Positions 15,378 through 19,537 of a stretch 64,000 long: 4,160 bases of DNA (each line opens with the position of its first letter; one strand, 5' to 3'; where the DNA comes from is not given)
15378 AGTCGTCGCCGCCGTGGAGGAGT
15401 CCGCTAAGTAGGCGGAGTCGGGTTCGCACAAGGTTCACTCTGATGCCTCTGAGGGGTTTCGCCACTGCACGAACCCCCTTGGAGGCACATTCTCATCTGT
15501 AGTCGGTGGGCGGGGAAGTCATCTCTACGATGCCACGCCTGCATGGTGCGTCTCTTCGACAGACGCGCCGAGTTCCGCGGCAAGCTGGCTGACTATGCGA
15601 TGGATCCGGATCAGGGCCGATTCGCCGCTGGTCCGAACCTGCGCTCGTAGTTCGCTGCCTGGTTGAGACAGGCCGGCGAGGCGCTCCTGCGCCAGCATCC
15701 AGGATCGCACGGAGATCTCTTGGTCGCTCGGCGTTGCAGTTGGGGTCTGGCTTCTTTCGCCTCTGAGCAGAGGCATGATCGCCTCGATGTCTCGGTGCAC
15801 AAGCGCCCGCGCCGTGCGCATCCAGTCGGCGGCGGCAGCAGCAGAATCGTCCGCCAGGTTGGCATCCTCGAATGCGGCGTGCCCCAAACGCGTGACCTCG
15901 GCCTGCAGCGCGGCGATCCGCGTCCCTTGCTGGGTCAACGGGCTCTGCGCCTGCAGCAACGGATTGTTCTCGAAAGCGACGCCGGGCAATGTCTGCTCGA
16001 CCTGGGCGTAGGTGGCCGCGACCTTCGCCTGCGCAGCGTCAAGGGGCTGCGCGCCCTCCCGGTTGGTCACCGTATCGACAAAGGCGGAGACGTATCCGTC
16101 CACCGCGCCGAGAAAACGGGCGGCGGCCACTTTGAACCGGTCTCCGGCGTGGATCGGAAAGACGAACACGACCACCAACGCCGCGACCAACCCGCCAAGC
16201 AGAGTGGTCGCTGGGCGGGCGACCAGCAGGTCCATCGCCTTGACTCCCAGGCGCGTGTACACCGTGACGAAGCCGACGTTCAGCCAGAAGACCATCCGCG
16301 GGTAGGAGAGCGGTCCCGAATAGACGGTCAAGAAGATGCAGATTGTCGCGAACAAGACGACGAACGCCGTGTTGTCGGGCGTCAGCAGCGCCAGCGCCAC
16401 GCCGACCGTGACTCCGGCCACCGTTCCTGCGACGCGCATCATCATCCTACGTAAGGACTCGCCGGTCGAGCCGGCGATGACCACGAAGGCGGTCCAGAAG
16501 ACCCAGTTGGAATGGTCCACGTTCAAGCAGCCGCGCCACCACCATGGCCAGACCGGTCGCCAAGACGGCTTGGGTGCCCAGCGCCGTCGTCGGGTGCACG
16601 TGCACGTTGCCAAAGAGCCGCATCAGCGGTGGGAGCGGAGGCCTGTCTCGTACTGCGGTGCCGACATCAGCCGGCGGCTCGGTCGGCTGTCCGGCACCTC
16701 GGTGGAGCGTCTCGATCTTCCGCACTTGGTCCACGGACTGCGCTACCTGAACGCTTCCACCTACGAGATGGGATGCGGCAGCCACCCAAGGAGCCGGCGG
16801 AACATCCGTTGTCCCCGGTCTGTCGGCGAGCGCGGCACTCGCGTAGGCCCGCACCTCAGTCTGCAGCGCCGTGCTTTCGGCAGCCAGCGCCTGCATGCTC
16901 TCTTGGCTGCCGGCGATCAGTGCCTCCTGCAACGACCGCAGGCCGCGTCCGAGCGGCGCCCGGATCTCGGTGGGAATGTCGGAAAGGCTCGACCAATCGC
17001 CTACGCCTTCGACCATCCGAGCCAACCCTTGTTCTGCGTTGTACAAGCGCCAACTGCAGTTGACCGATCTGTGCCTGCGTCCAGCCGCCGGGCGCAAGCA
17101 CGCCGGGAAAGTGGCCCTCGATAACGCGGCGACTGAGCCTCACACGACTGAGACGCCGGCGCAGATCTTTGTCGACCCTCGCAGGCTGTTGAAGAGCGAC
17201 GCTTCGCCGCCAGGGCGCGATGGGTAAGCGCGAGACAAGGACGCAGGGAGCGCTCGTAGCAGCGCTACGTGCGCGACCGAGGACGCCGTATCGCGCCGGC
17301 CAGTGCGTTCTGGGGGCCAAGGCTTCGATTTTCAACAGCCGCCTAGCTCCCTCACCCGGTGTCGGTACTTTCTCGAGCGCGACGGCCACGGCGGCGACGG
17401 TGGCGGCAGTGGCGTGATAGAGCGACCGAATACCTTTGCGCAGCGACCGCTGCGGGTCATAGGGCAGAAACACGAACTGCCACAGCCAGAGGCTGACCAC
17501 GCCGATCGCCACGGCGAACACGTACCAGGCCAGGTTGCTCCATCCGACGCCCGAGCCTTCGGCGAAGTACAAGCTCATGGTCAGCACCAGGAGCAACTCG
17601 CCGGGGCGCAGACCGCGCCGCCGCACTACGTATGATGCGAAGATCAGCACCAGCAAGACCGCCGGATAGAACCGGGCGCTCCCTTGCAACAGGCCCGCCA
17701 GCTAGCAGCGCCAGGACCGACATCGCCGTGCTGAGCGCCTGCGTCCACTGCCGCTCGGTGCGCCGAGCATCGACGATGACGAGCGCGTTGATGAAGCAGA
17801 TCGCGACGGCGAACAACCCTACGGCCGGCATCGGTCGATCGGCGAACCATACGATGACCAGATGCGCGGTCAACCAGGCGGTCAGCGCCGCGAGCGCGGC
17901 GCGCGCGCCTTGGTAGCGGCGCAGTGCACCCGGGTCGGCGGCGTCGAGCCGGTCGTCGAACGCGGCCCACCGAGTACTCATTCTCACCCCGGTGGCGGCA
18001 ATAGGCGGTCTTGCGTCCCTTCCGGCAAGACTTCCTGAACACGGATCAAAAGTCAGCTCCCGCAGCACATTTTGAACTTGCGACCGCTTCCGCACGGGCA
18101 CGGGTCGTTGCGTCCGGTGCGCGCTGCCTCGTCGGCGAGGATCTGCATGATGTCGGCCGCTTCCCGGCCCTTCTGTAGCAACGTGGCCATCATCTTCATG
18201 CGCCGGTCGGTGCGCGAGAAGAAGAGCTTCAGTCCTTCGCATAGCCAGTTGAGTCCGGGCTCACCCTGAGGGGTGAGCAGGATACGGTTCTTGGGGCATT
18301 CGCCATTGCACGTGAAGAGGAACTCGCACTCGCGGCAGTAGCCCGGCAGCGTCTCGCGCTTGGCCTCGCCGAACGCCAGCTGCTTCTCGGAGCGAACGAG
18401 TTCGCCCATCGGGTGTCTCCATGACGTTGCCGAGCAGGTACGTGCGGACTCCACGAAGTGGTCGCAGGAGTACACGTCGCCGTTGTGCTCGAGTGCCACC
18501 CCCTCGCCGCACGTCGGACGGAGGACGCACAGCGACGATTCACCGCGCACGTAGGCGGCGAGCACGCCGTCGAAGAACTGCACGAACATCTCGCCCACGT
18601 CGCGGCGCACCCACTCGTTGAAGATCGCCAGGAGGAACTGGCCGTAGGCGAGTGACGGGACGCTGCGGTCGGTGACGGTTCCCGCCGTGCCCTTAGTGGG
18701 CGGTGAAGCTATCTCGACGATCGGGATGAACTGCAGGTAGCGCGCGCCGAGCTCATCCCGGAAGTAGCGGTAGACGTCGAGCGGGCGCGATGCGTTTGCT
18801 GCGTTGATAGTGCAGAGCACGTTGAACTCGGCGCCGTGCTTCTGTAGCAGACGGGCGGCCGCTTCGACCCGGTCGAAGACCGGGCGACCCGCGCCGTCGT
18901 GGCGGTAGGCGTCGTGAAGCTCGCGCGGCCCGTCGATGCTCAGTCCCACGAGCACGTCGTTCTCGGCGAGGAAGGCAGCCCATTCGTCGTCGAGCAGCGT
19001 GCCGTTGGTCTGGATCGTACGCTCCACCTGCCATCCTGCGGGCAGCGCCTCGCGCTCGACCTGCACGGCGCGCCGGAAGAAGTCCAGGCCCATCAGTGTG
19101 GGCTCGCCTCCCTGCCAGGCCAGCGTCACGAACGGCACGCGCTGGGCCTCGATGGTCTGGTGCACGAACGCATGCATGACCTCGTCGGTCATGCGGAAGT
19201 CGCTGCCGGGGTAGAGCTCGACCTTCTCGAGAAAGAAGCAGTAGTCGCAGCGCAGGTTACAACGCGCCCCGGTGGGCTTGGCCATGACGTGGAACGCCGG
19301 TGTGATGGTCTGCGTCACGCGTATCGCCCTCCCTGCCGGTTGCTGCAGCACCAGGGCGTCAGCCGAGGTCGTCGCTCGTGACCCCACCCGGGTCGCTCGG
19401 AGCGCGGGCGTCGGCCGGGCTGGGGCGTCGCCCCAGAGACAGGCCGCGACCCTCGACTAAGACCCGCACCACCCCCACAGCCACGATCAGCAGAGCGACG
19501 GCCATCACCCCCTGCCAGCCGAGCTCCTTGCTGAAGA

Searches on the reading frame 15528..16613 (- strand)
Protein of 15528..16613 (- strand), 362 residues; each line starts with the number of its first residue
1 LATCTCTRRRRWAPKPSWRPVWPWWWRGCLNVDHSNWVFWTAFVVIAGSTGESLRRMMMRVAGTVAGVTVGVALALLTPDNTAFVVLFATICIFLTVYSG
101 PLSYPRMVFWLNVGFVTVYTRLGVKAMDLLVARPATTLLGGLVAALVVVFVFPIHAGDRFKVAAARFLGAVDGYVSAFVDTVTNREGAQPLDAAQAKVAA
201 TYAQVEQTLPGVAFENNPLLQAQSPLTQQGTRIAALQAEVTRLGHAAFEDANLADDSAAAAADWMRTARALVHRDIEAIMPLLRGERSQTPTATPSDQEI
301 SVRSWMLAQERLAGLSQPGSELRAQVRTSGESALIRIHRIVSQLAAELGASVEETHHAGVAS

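Call 89: search_protein_families(library=pfam, proteins=[window:15528-16613:-], max_evalue=0.001)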
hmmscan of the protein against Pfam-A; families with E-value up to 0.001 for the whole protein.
window:15528-16613:- (362 aa): 3 families
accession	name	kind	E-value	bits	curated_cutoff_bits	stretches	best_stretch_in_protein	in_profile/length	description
PF13515.12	FUSC_2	-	2.1e-15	57.4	25.6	1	29-147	8-126/126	Fusaric acid resistance protein-like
PF04632.18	FUSC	-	5.2e-11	42.3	30.9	2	34-94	26-84/660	Fusaric acid resistance protein family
PF11744.14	ALMT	-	3.2e-06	26.8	20.6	1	33-189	39-206/471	Aluminium activated malate transporter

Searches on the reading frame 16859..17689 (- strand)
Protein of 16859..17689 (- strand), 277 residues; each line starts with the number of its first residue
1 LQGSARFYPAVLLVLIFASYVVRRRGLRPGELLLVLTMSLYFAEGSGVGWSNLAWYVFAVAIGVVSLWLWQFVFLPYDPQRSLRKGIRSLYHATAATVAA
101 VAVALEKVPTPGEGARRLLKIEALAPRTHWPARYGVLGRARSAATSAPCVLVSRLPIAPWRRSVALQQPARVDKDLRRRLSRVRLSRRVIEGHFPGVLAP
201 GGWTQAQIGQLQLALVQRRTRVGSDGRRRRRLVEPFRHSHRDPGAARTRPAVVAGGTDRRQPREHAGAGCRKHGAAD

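Call 53: search_protein_representatives(protein=window:16859-17689:-)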
Query: 277 residues. Proteins with E-value up to 0.001 (for the whole library): 92; up to 1e-10: 39; up to 1e-30: 9. The best 92 are listed.
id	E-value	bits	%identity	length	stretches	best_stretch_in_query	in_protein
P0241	1.5e-56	208.5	55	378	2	3-114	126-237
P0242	1.6e-56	208.4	58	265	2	7-113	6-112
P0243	3.8e-50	187.5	65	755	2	2-110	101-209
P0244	7.9e-48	179.9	60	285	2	3-113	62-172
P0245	1.8e-42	162.3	60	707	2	5-107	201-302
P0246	3.8e-39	151.4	55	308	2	7-114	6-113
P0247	4.3e-39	151.2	58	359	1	2-134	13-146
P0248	9.2e-38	146.9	68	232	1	2-106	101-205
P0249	4.8e-35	138.0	55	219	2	38-107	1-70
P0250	1.1e-28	117.1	61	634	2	38-106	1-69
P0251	1.1e-27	113.8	48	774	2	7-109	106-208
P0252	1.5e-27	113.4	49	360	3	11-108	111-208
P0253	2.6e-27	112.6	52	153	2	33-106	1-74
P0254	4.9e-27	111.7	49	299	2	10-112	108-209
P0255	6.8e-27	111.2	47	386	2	10-103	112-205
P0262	1.7e-17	80.4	83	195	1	119-172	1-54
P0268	1.6e-15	74.0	62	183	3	113-144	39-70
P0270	5.6e-14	68.9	72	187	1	100-159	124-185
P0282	2.8e-10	56.8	59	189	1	113-176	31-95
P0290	7.7e-09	52.0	53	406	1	173-238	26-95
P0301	4.6e-07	46.2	47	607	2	168-223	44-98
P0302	5.6e-07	45.9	57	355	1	116-171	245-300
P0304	1.5e-06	44.5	62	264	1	125-169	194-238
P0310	3.7e-06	43.2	71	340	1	110-181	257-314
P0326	3.1e-04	36.9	42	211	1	87-168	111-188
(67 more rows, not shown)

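Call 56: search_protein_families(library=pfam, proteins=[P0302, P0310, P0304, P0270, P0262, P0268, P0282, P0326, P0301, P0290], max_evalue=0.001)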
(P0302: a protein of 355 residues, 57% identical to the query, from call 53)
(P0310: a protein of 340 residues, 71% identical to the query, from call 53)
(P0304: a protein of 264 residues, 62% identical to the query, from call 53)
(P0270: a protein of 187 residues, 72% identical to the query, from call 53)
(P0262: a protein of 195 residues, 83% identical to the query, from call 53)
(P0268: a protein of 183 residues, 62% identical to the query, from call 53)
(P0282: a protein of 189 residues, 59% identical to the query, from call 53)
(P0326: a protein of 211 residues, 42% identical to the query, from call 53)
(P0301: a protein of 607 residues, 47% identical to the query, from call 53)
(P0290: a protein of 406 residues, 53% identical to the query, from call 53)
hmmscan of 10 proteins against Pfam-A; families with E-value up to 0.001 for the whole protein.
P0302 (355 aa): 2 families
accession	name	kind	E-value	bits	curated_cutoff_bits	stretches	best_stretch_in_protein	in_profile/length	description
PF23236.1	WH2_Lhr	-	1.4e-22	80.7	27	1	101-203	1-103/105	Large helicase-related protein, winged-helix domain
PF08494.16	DEAD_assoc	-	1.9e-11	44.6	23.5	1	4-56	139-191/191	DEAD/H associated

P0310 (340 aa): 0 families

P0304 (264 aa): 1 family
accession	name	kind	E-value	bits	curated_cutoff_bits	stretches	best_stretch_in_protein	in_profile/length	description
PF04101.22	Glyco_tran_28_C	-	5.3e-05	23.8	22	1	35-134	5-107/166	Glycosyltransferase family 28 C-terminal domain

P0270 (187 aa): 1 family
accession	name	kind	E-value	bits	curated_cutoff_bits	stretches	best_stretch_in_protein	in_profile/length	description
PF07136.16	DUF1385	-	1.2e-18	67.7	22.1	1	3-127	101-225/227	Protein of unknown function (DUF1385)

P0262 (195 aa): 1 family
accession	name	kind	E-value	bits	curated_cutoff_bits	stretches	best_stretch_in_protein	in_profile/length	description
PF21827.1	New_glue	-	0.00066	19.8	31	0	86-141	9-60/94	New glue protein family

P0268 (183 aa): 0 families

P0282 (189 aa): 1 family
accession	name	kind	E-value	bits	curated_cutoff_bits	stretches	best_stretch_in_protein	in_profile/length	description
PF09848.15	SLFN-g3_helicase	-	3.2e-08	33.7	24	1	14-186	116-209/354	Schlafen group 3, DNA/RNA helicase domain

P0326 (211 aa): 0 families

P0301 (607 aa): 2 families
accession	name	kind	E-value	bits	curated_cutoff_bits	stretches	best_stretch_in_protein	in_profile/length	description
PF13515.12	FUSC_2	-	2.1e-16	60.6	25.6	1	265-387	1-123/126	Fusaric acid resistance protein-like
PF04632.18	FUSC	-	7.7e-13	48.4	30.9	1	257-535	6-295/660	Fusaric acid resistance protein family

P0290 (406 aa): 2 families
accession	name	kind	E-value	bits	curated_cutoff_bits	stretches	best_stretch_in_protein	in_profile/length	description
PF13515.12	FUSC_2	-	1.7e-17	64.1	25.6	1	237-360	1-124/126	Fusaric acid resistance protein-like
PF04632.18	FUSC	-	1.8e-08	33.9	30.9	1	229-304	6-81/660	Fusaric acid resistance protein family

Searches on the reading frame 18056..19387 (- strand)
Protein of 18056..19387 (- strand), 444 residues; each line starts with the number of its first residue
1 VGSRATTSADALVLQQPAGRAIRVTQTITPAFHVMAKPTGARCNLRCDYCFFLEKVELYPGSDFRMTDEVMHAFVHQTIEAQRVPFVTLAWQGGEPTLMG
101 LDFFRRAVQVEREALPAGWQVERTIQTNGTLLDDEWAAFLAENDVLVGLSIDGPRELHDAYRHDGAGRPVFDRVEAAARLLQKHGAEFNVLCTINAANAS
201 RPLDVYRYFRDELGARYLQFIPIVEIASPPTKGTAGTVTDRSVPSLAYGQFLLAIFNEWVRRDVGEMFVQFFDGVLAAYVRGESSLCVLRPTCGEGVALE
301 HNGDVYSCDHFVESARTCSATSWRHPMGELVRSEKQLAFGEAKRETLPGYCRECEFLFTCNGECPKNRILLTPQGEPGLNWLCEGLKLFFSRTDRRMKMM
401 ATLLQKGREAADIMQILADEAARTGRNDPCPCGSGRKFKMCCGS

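Call 42: find_homologous_proteins(query=window:18056-19387:-, max_evalue=1e-100)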
Query window:18056-19387:- (444 aa): 7932 proteins with E <= 1e-100 among 8000 candidates; the best 120 are listed.
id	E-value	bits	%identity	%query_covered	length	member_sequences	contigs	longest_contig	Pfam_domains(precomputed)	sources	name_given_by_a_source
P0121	3.4e-273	924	93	95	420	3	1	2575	PF13186.12,PF04055.28,PF02810.22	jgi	-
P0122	1.3e-261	886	89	95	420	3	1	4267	PF13186.12,PF04055.28,PF02810.22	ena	-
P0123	1.4e-244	830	83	95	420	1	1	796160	PF13186.12,PF04055.28,PF02810.22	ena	-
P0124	1.9e-241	820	82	95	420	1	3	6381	PF13186.12,PF04055.28,PF02810.22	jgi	jgi:uncharacterized protein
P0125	2.4e-241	819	83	93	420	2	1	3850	PF13186.12,PF04055.28,PF02810.22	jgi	jgi:uncharacterized protein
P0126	4.2e-241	819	82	95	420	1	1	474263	PF13186.12,PF04055.28,PF02810.22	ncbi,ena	-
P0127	6.2e-240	815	82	95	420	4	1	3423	PF13186.12,PF04055.28,PF02810.22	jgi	jgi:serine-type anaerobic sulfatase-maturating enzyme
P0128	9.1e-240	814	84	92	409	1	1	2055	PF13186.12,PF04055.28,PF02810.22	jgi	-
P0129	1.5e-239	814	81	95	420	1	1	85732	PF13186.12,PF04055.28,PF02810.22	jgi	-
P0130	1.8e-239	813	81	95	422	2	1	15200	PF13186.12,PF04055.28,PF02810.22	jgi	jgi:uncharacterized protein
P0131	9.6e-239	811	82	93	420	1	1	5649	PF13186.12,PF04055.28,PF02810.22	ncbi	-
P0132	1.8e-238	810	81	95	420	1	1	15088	PF13186.12,PF04055.28,PF02810.22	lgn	-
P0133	3.1e-238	809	80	95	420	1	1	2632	PF13186.12,PF04055.28,PF02810.22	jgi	jgi:uncharacterized protein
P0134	4.4e-238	809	82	95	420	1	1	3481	PF13186.12,PF04055.28,PF02810.22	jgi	jgi:uncharacterized protein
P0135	6.3e-238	808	82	93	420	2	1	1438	PF13186.12,PF04055.28,PF02810.22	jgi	jgi:uncharacterized protein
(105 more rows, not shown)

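Call 43: find_encoding_contigs(protein=P0121, flank=5000, max_places=3)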
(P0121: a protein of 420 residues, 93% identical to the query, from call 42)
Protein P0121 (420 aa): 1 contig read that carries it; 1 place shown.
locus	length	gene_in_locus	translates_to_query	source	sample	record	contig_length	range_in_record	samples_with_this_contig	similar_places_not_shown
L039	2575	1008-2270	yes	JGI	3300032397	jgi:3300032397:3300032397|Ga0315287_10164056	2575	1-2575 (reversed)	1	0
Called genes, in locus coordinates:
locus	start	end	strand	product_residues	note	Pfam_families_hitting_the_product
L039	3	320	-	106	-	?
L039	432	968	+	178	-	PF06146:PsiE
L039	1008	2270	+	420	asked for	PF04055:Radical_SAM, PF13186:SPASM, PF02810:SEC-C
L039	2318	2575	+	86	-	?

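Call 44: find_encoding_contigs(protein=P0122, flank=5000, max_places=3)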
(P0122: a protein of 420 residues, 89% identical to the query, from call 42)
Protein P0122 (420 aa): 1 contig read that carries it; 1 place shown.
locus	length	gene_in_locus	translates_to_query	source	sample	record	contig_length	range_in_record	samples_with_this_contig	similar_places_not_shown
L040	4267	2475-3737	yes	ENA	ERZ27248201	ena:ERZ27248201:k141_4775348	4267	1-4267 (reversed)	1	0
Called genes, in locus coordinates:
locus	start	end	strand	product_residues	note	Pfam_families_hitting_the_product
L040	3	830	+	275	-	?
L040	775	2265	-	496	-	PF00370:FGGY_N, PF02782:FGGY_C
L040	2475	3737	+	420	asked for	PF04055:Radical_SAM, PF13186:SPASM, PF02810:SEC-C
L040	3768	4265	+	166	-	?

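Call 45: find_encoding_contigs(protein=P0123, flank=6000, max_places=2)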
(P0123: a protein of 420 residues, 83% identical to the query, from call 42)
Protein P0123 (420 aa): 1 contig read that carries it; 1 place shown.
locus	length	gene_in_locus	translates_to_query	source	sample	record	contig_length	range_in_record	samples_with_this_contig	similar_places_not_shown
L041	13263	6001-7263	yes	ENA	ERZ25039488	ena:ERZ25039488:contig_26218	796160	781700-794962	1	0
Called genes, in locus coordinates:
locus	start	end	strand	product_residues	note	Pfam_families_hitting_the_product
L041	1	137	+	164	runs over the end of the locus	PF06897:DUF1269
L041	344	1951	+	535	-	PF00916:Sulfate_transp, PF01740:STAS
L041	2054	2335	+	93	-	-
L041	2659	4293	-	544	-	PF06609:TRI12 (weak), PF00083:Sugar_tr, PF07690:MFS_1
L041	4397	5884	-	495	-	PF00884:Sulfatase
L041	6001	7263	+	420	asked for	PF04055:Radical_SAM, PF13186:SPASM (weak), PF02810:SEC-C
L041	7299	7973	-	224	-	PF11139:SfLAP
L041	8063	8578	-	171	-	PF06897:DUF1269 (faint)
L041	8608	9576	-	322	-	-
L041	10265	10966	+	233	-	-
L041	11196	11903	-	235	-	-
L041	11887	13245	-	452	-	PF00282:Pyridoxal_deC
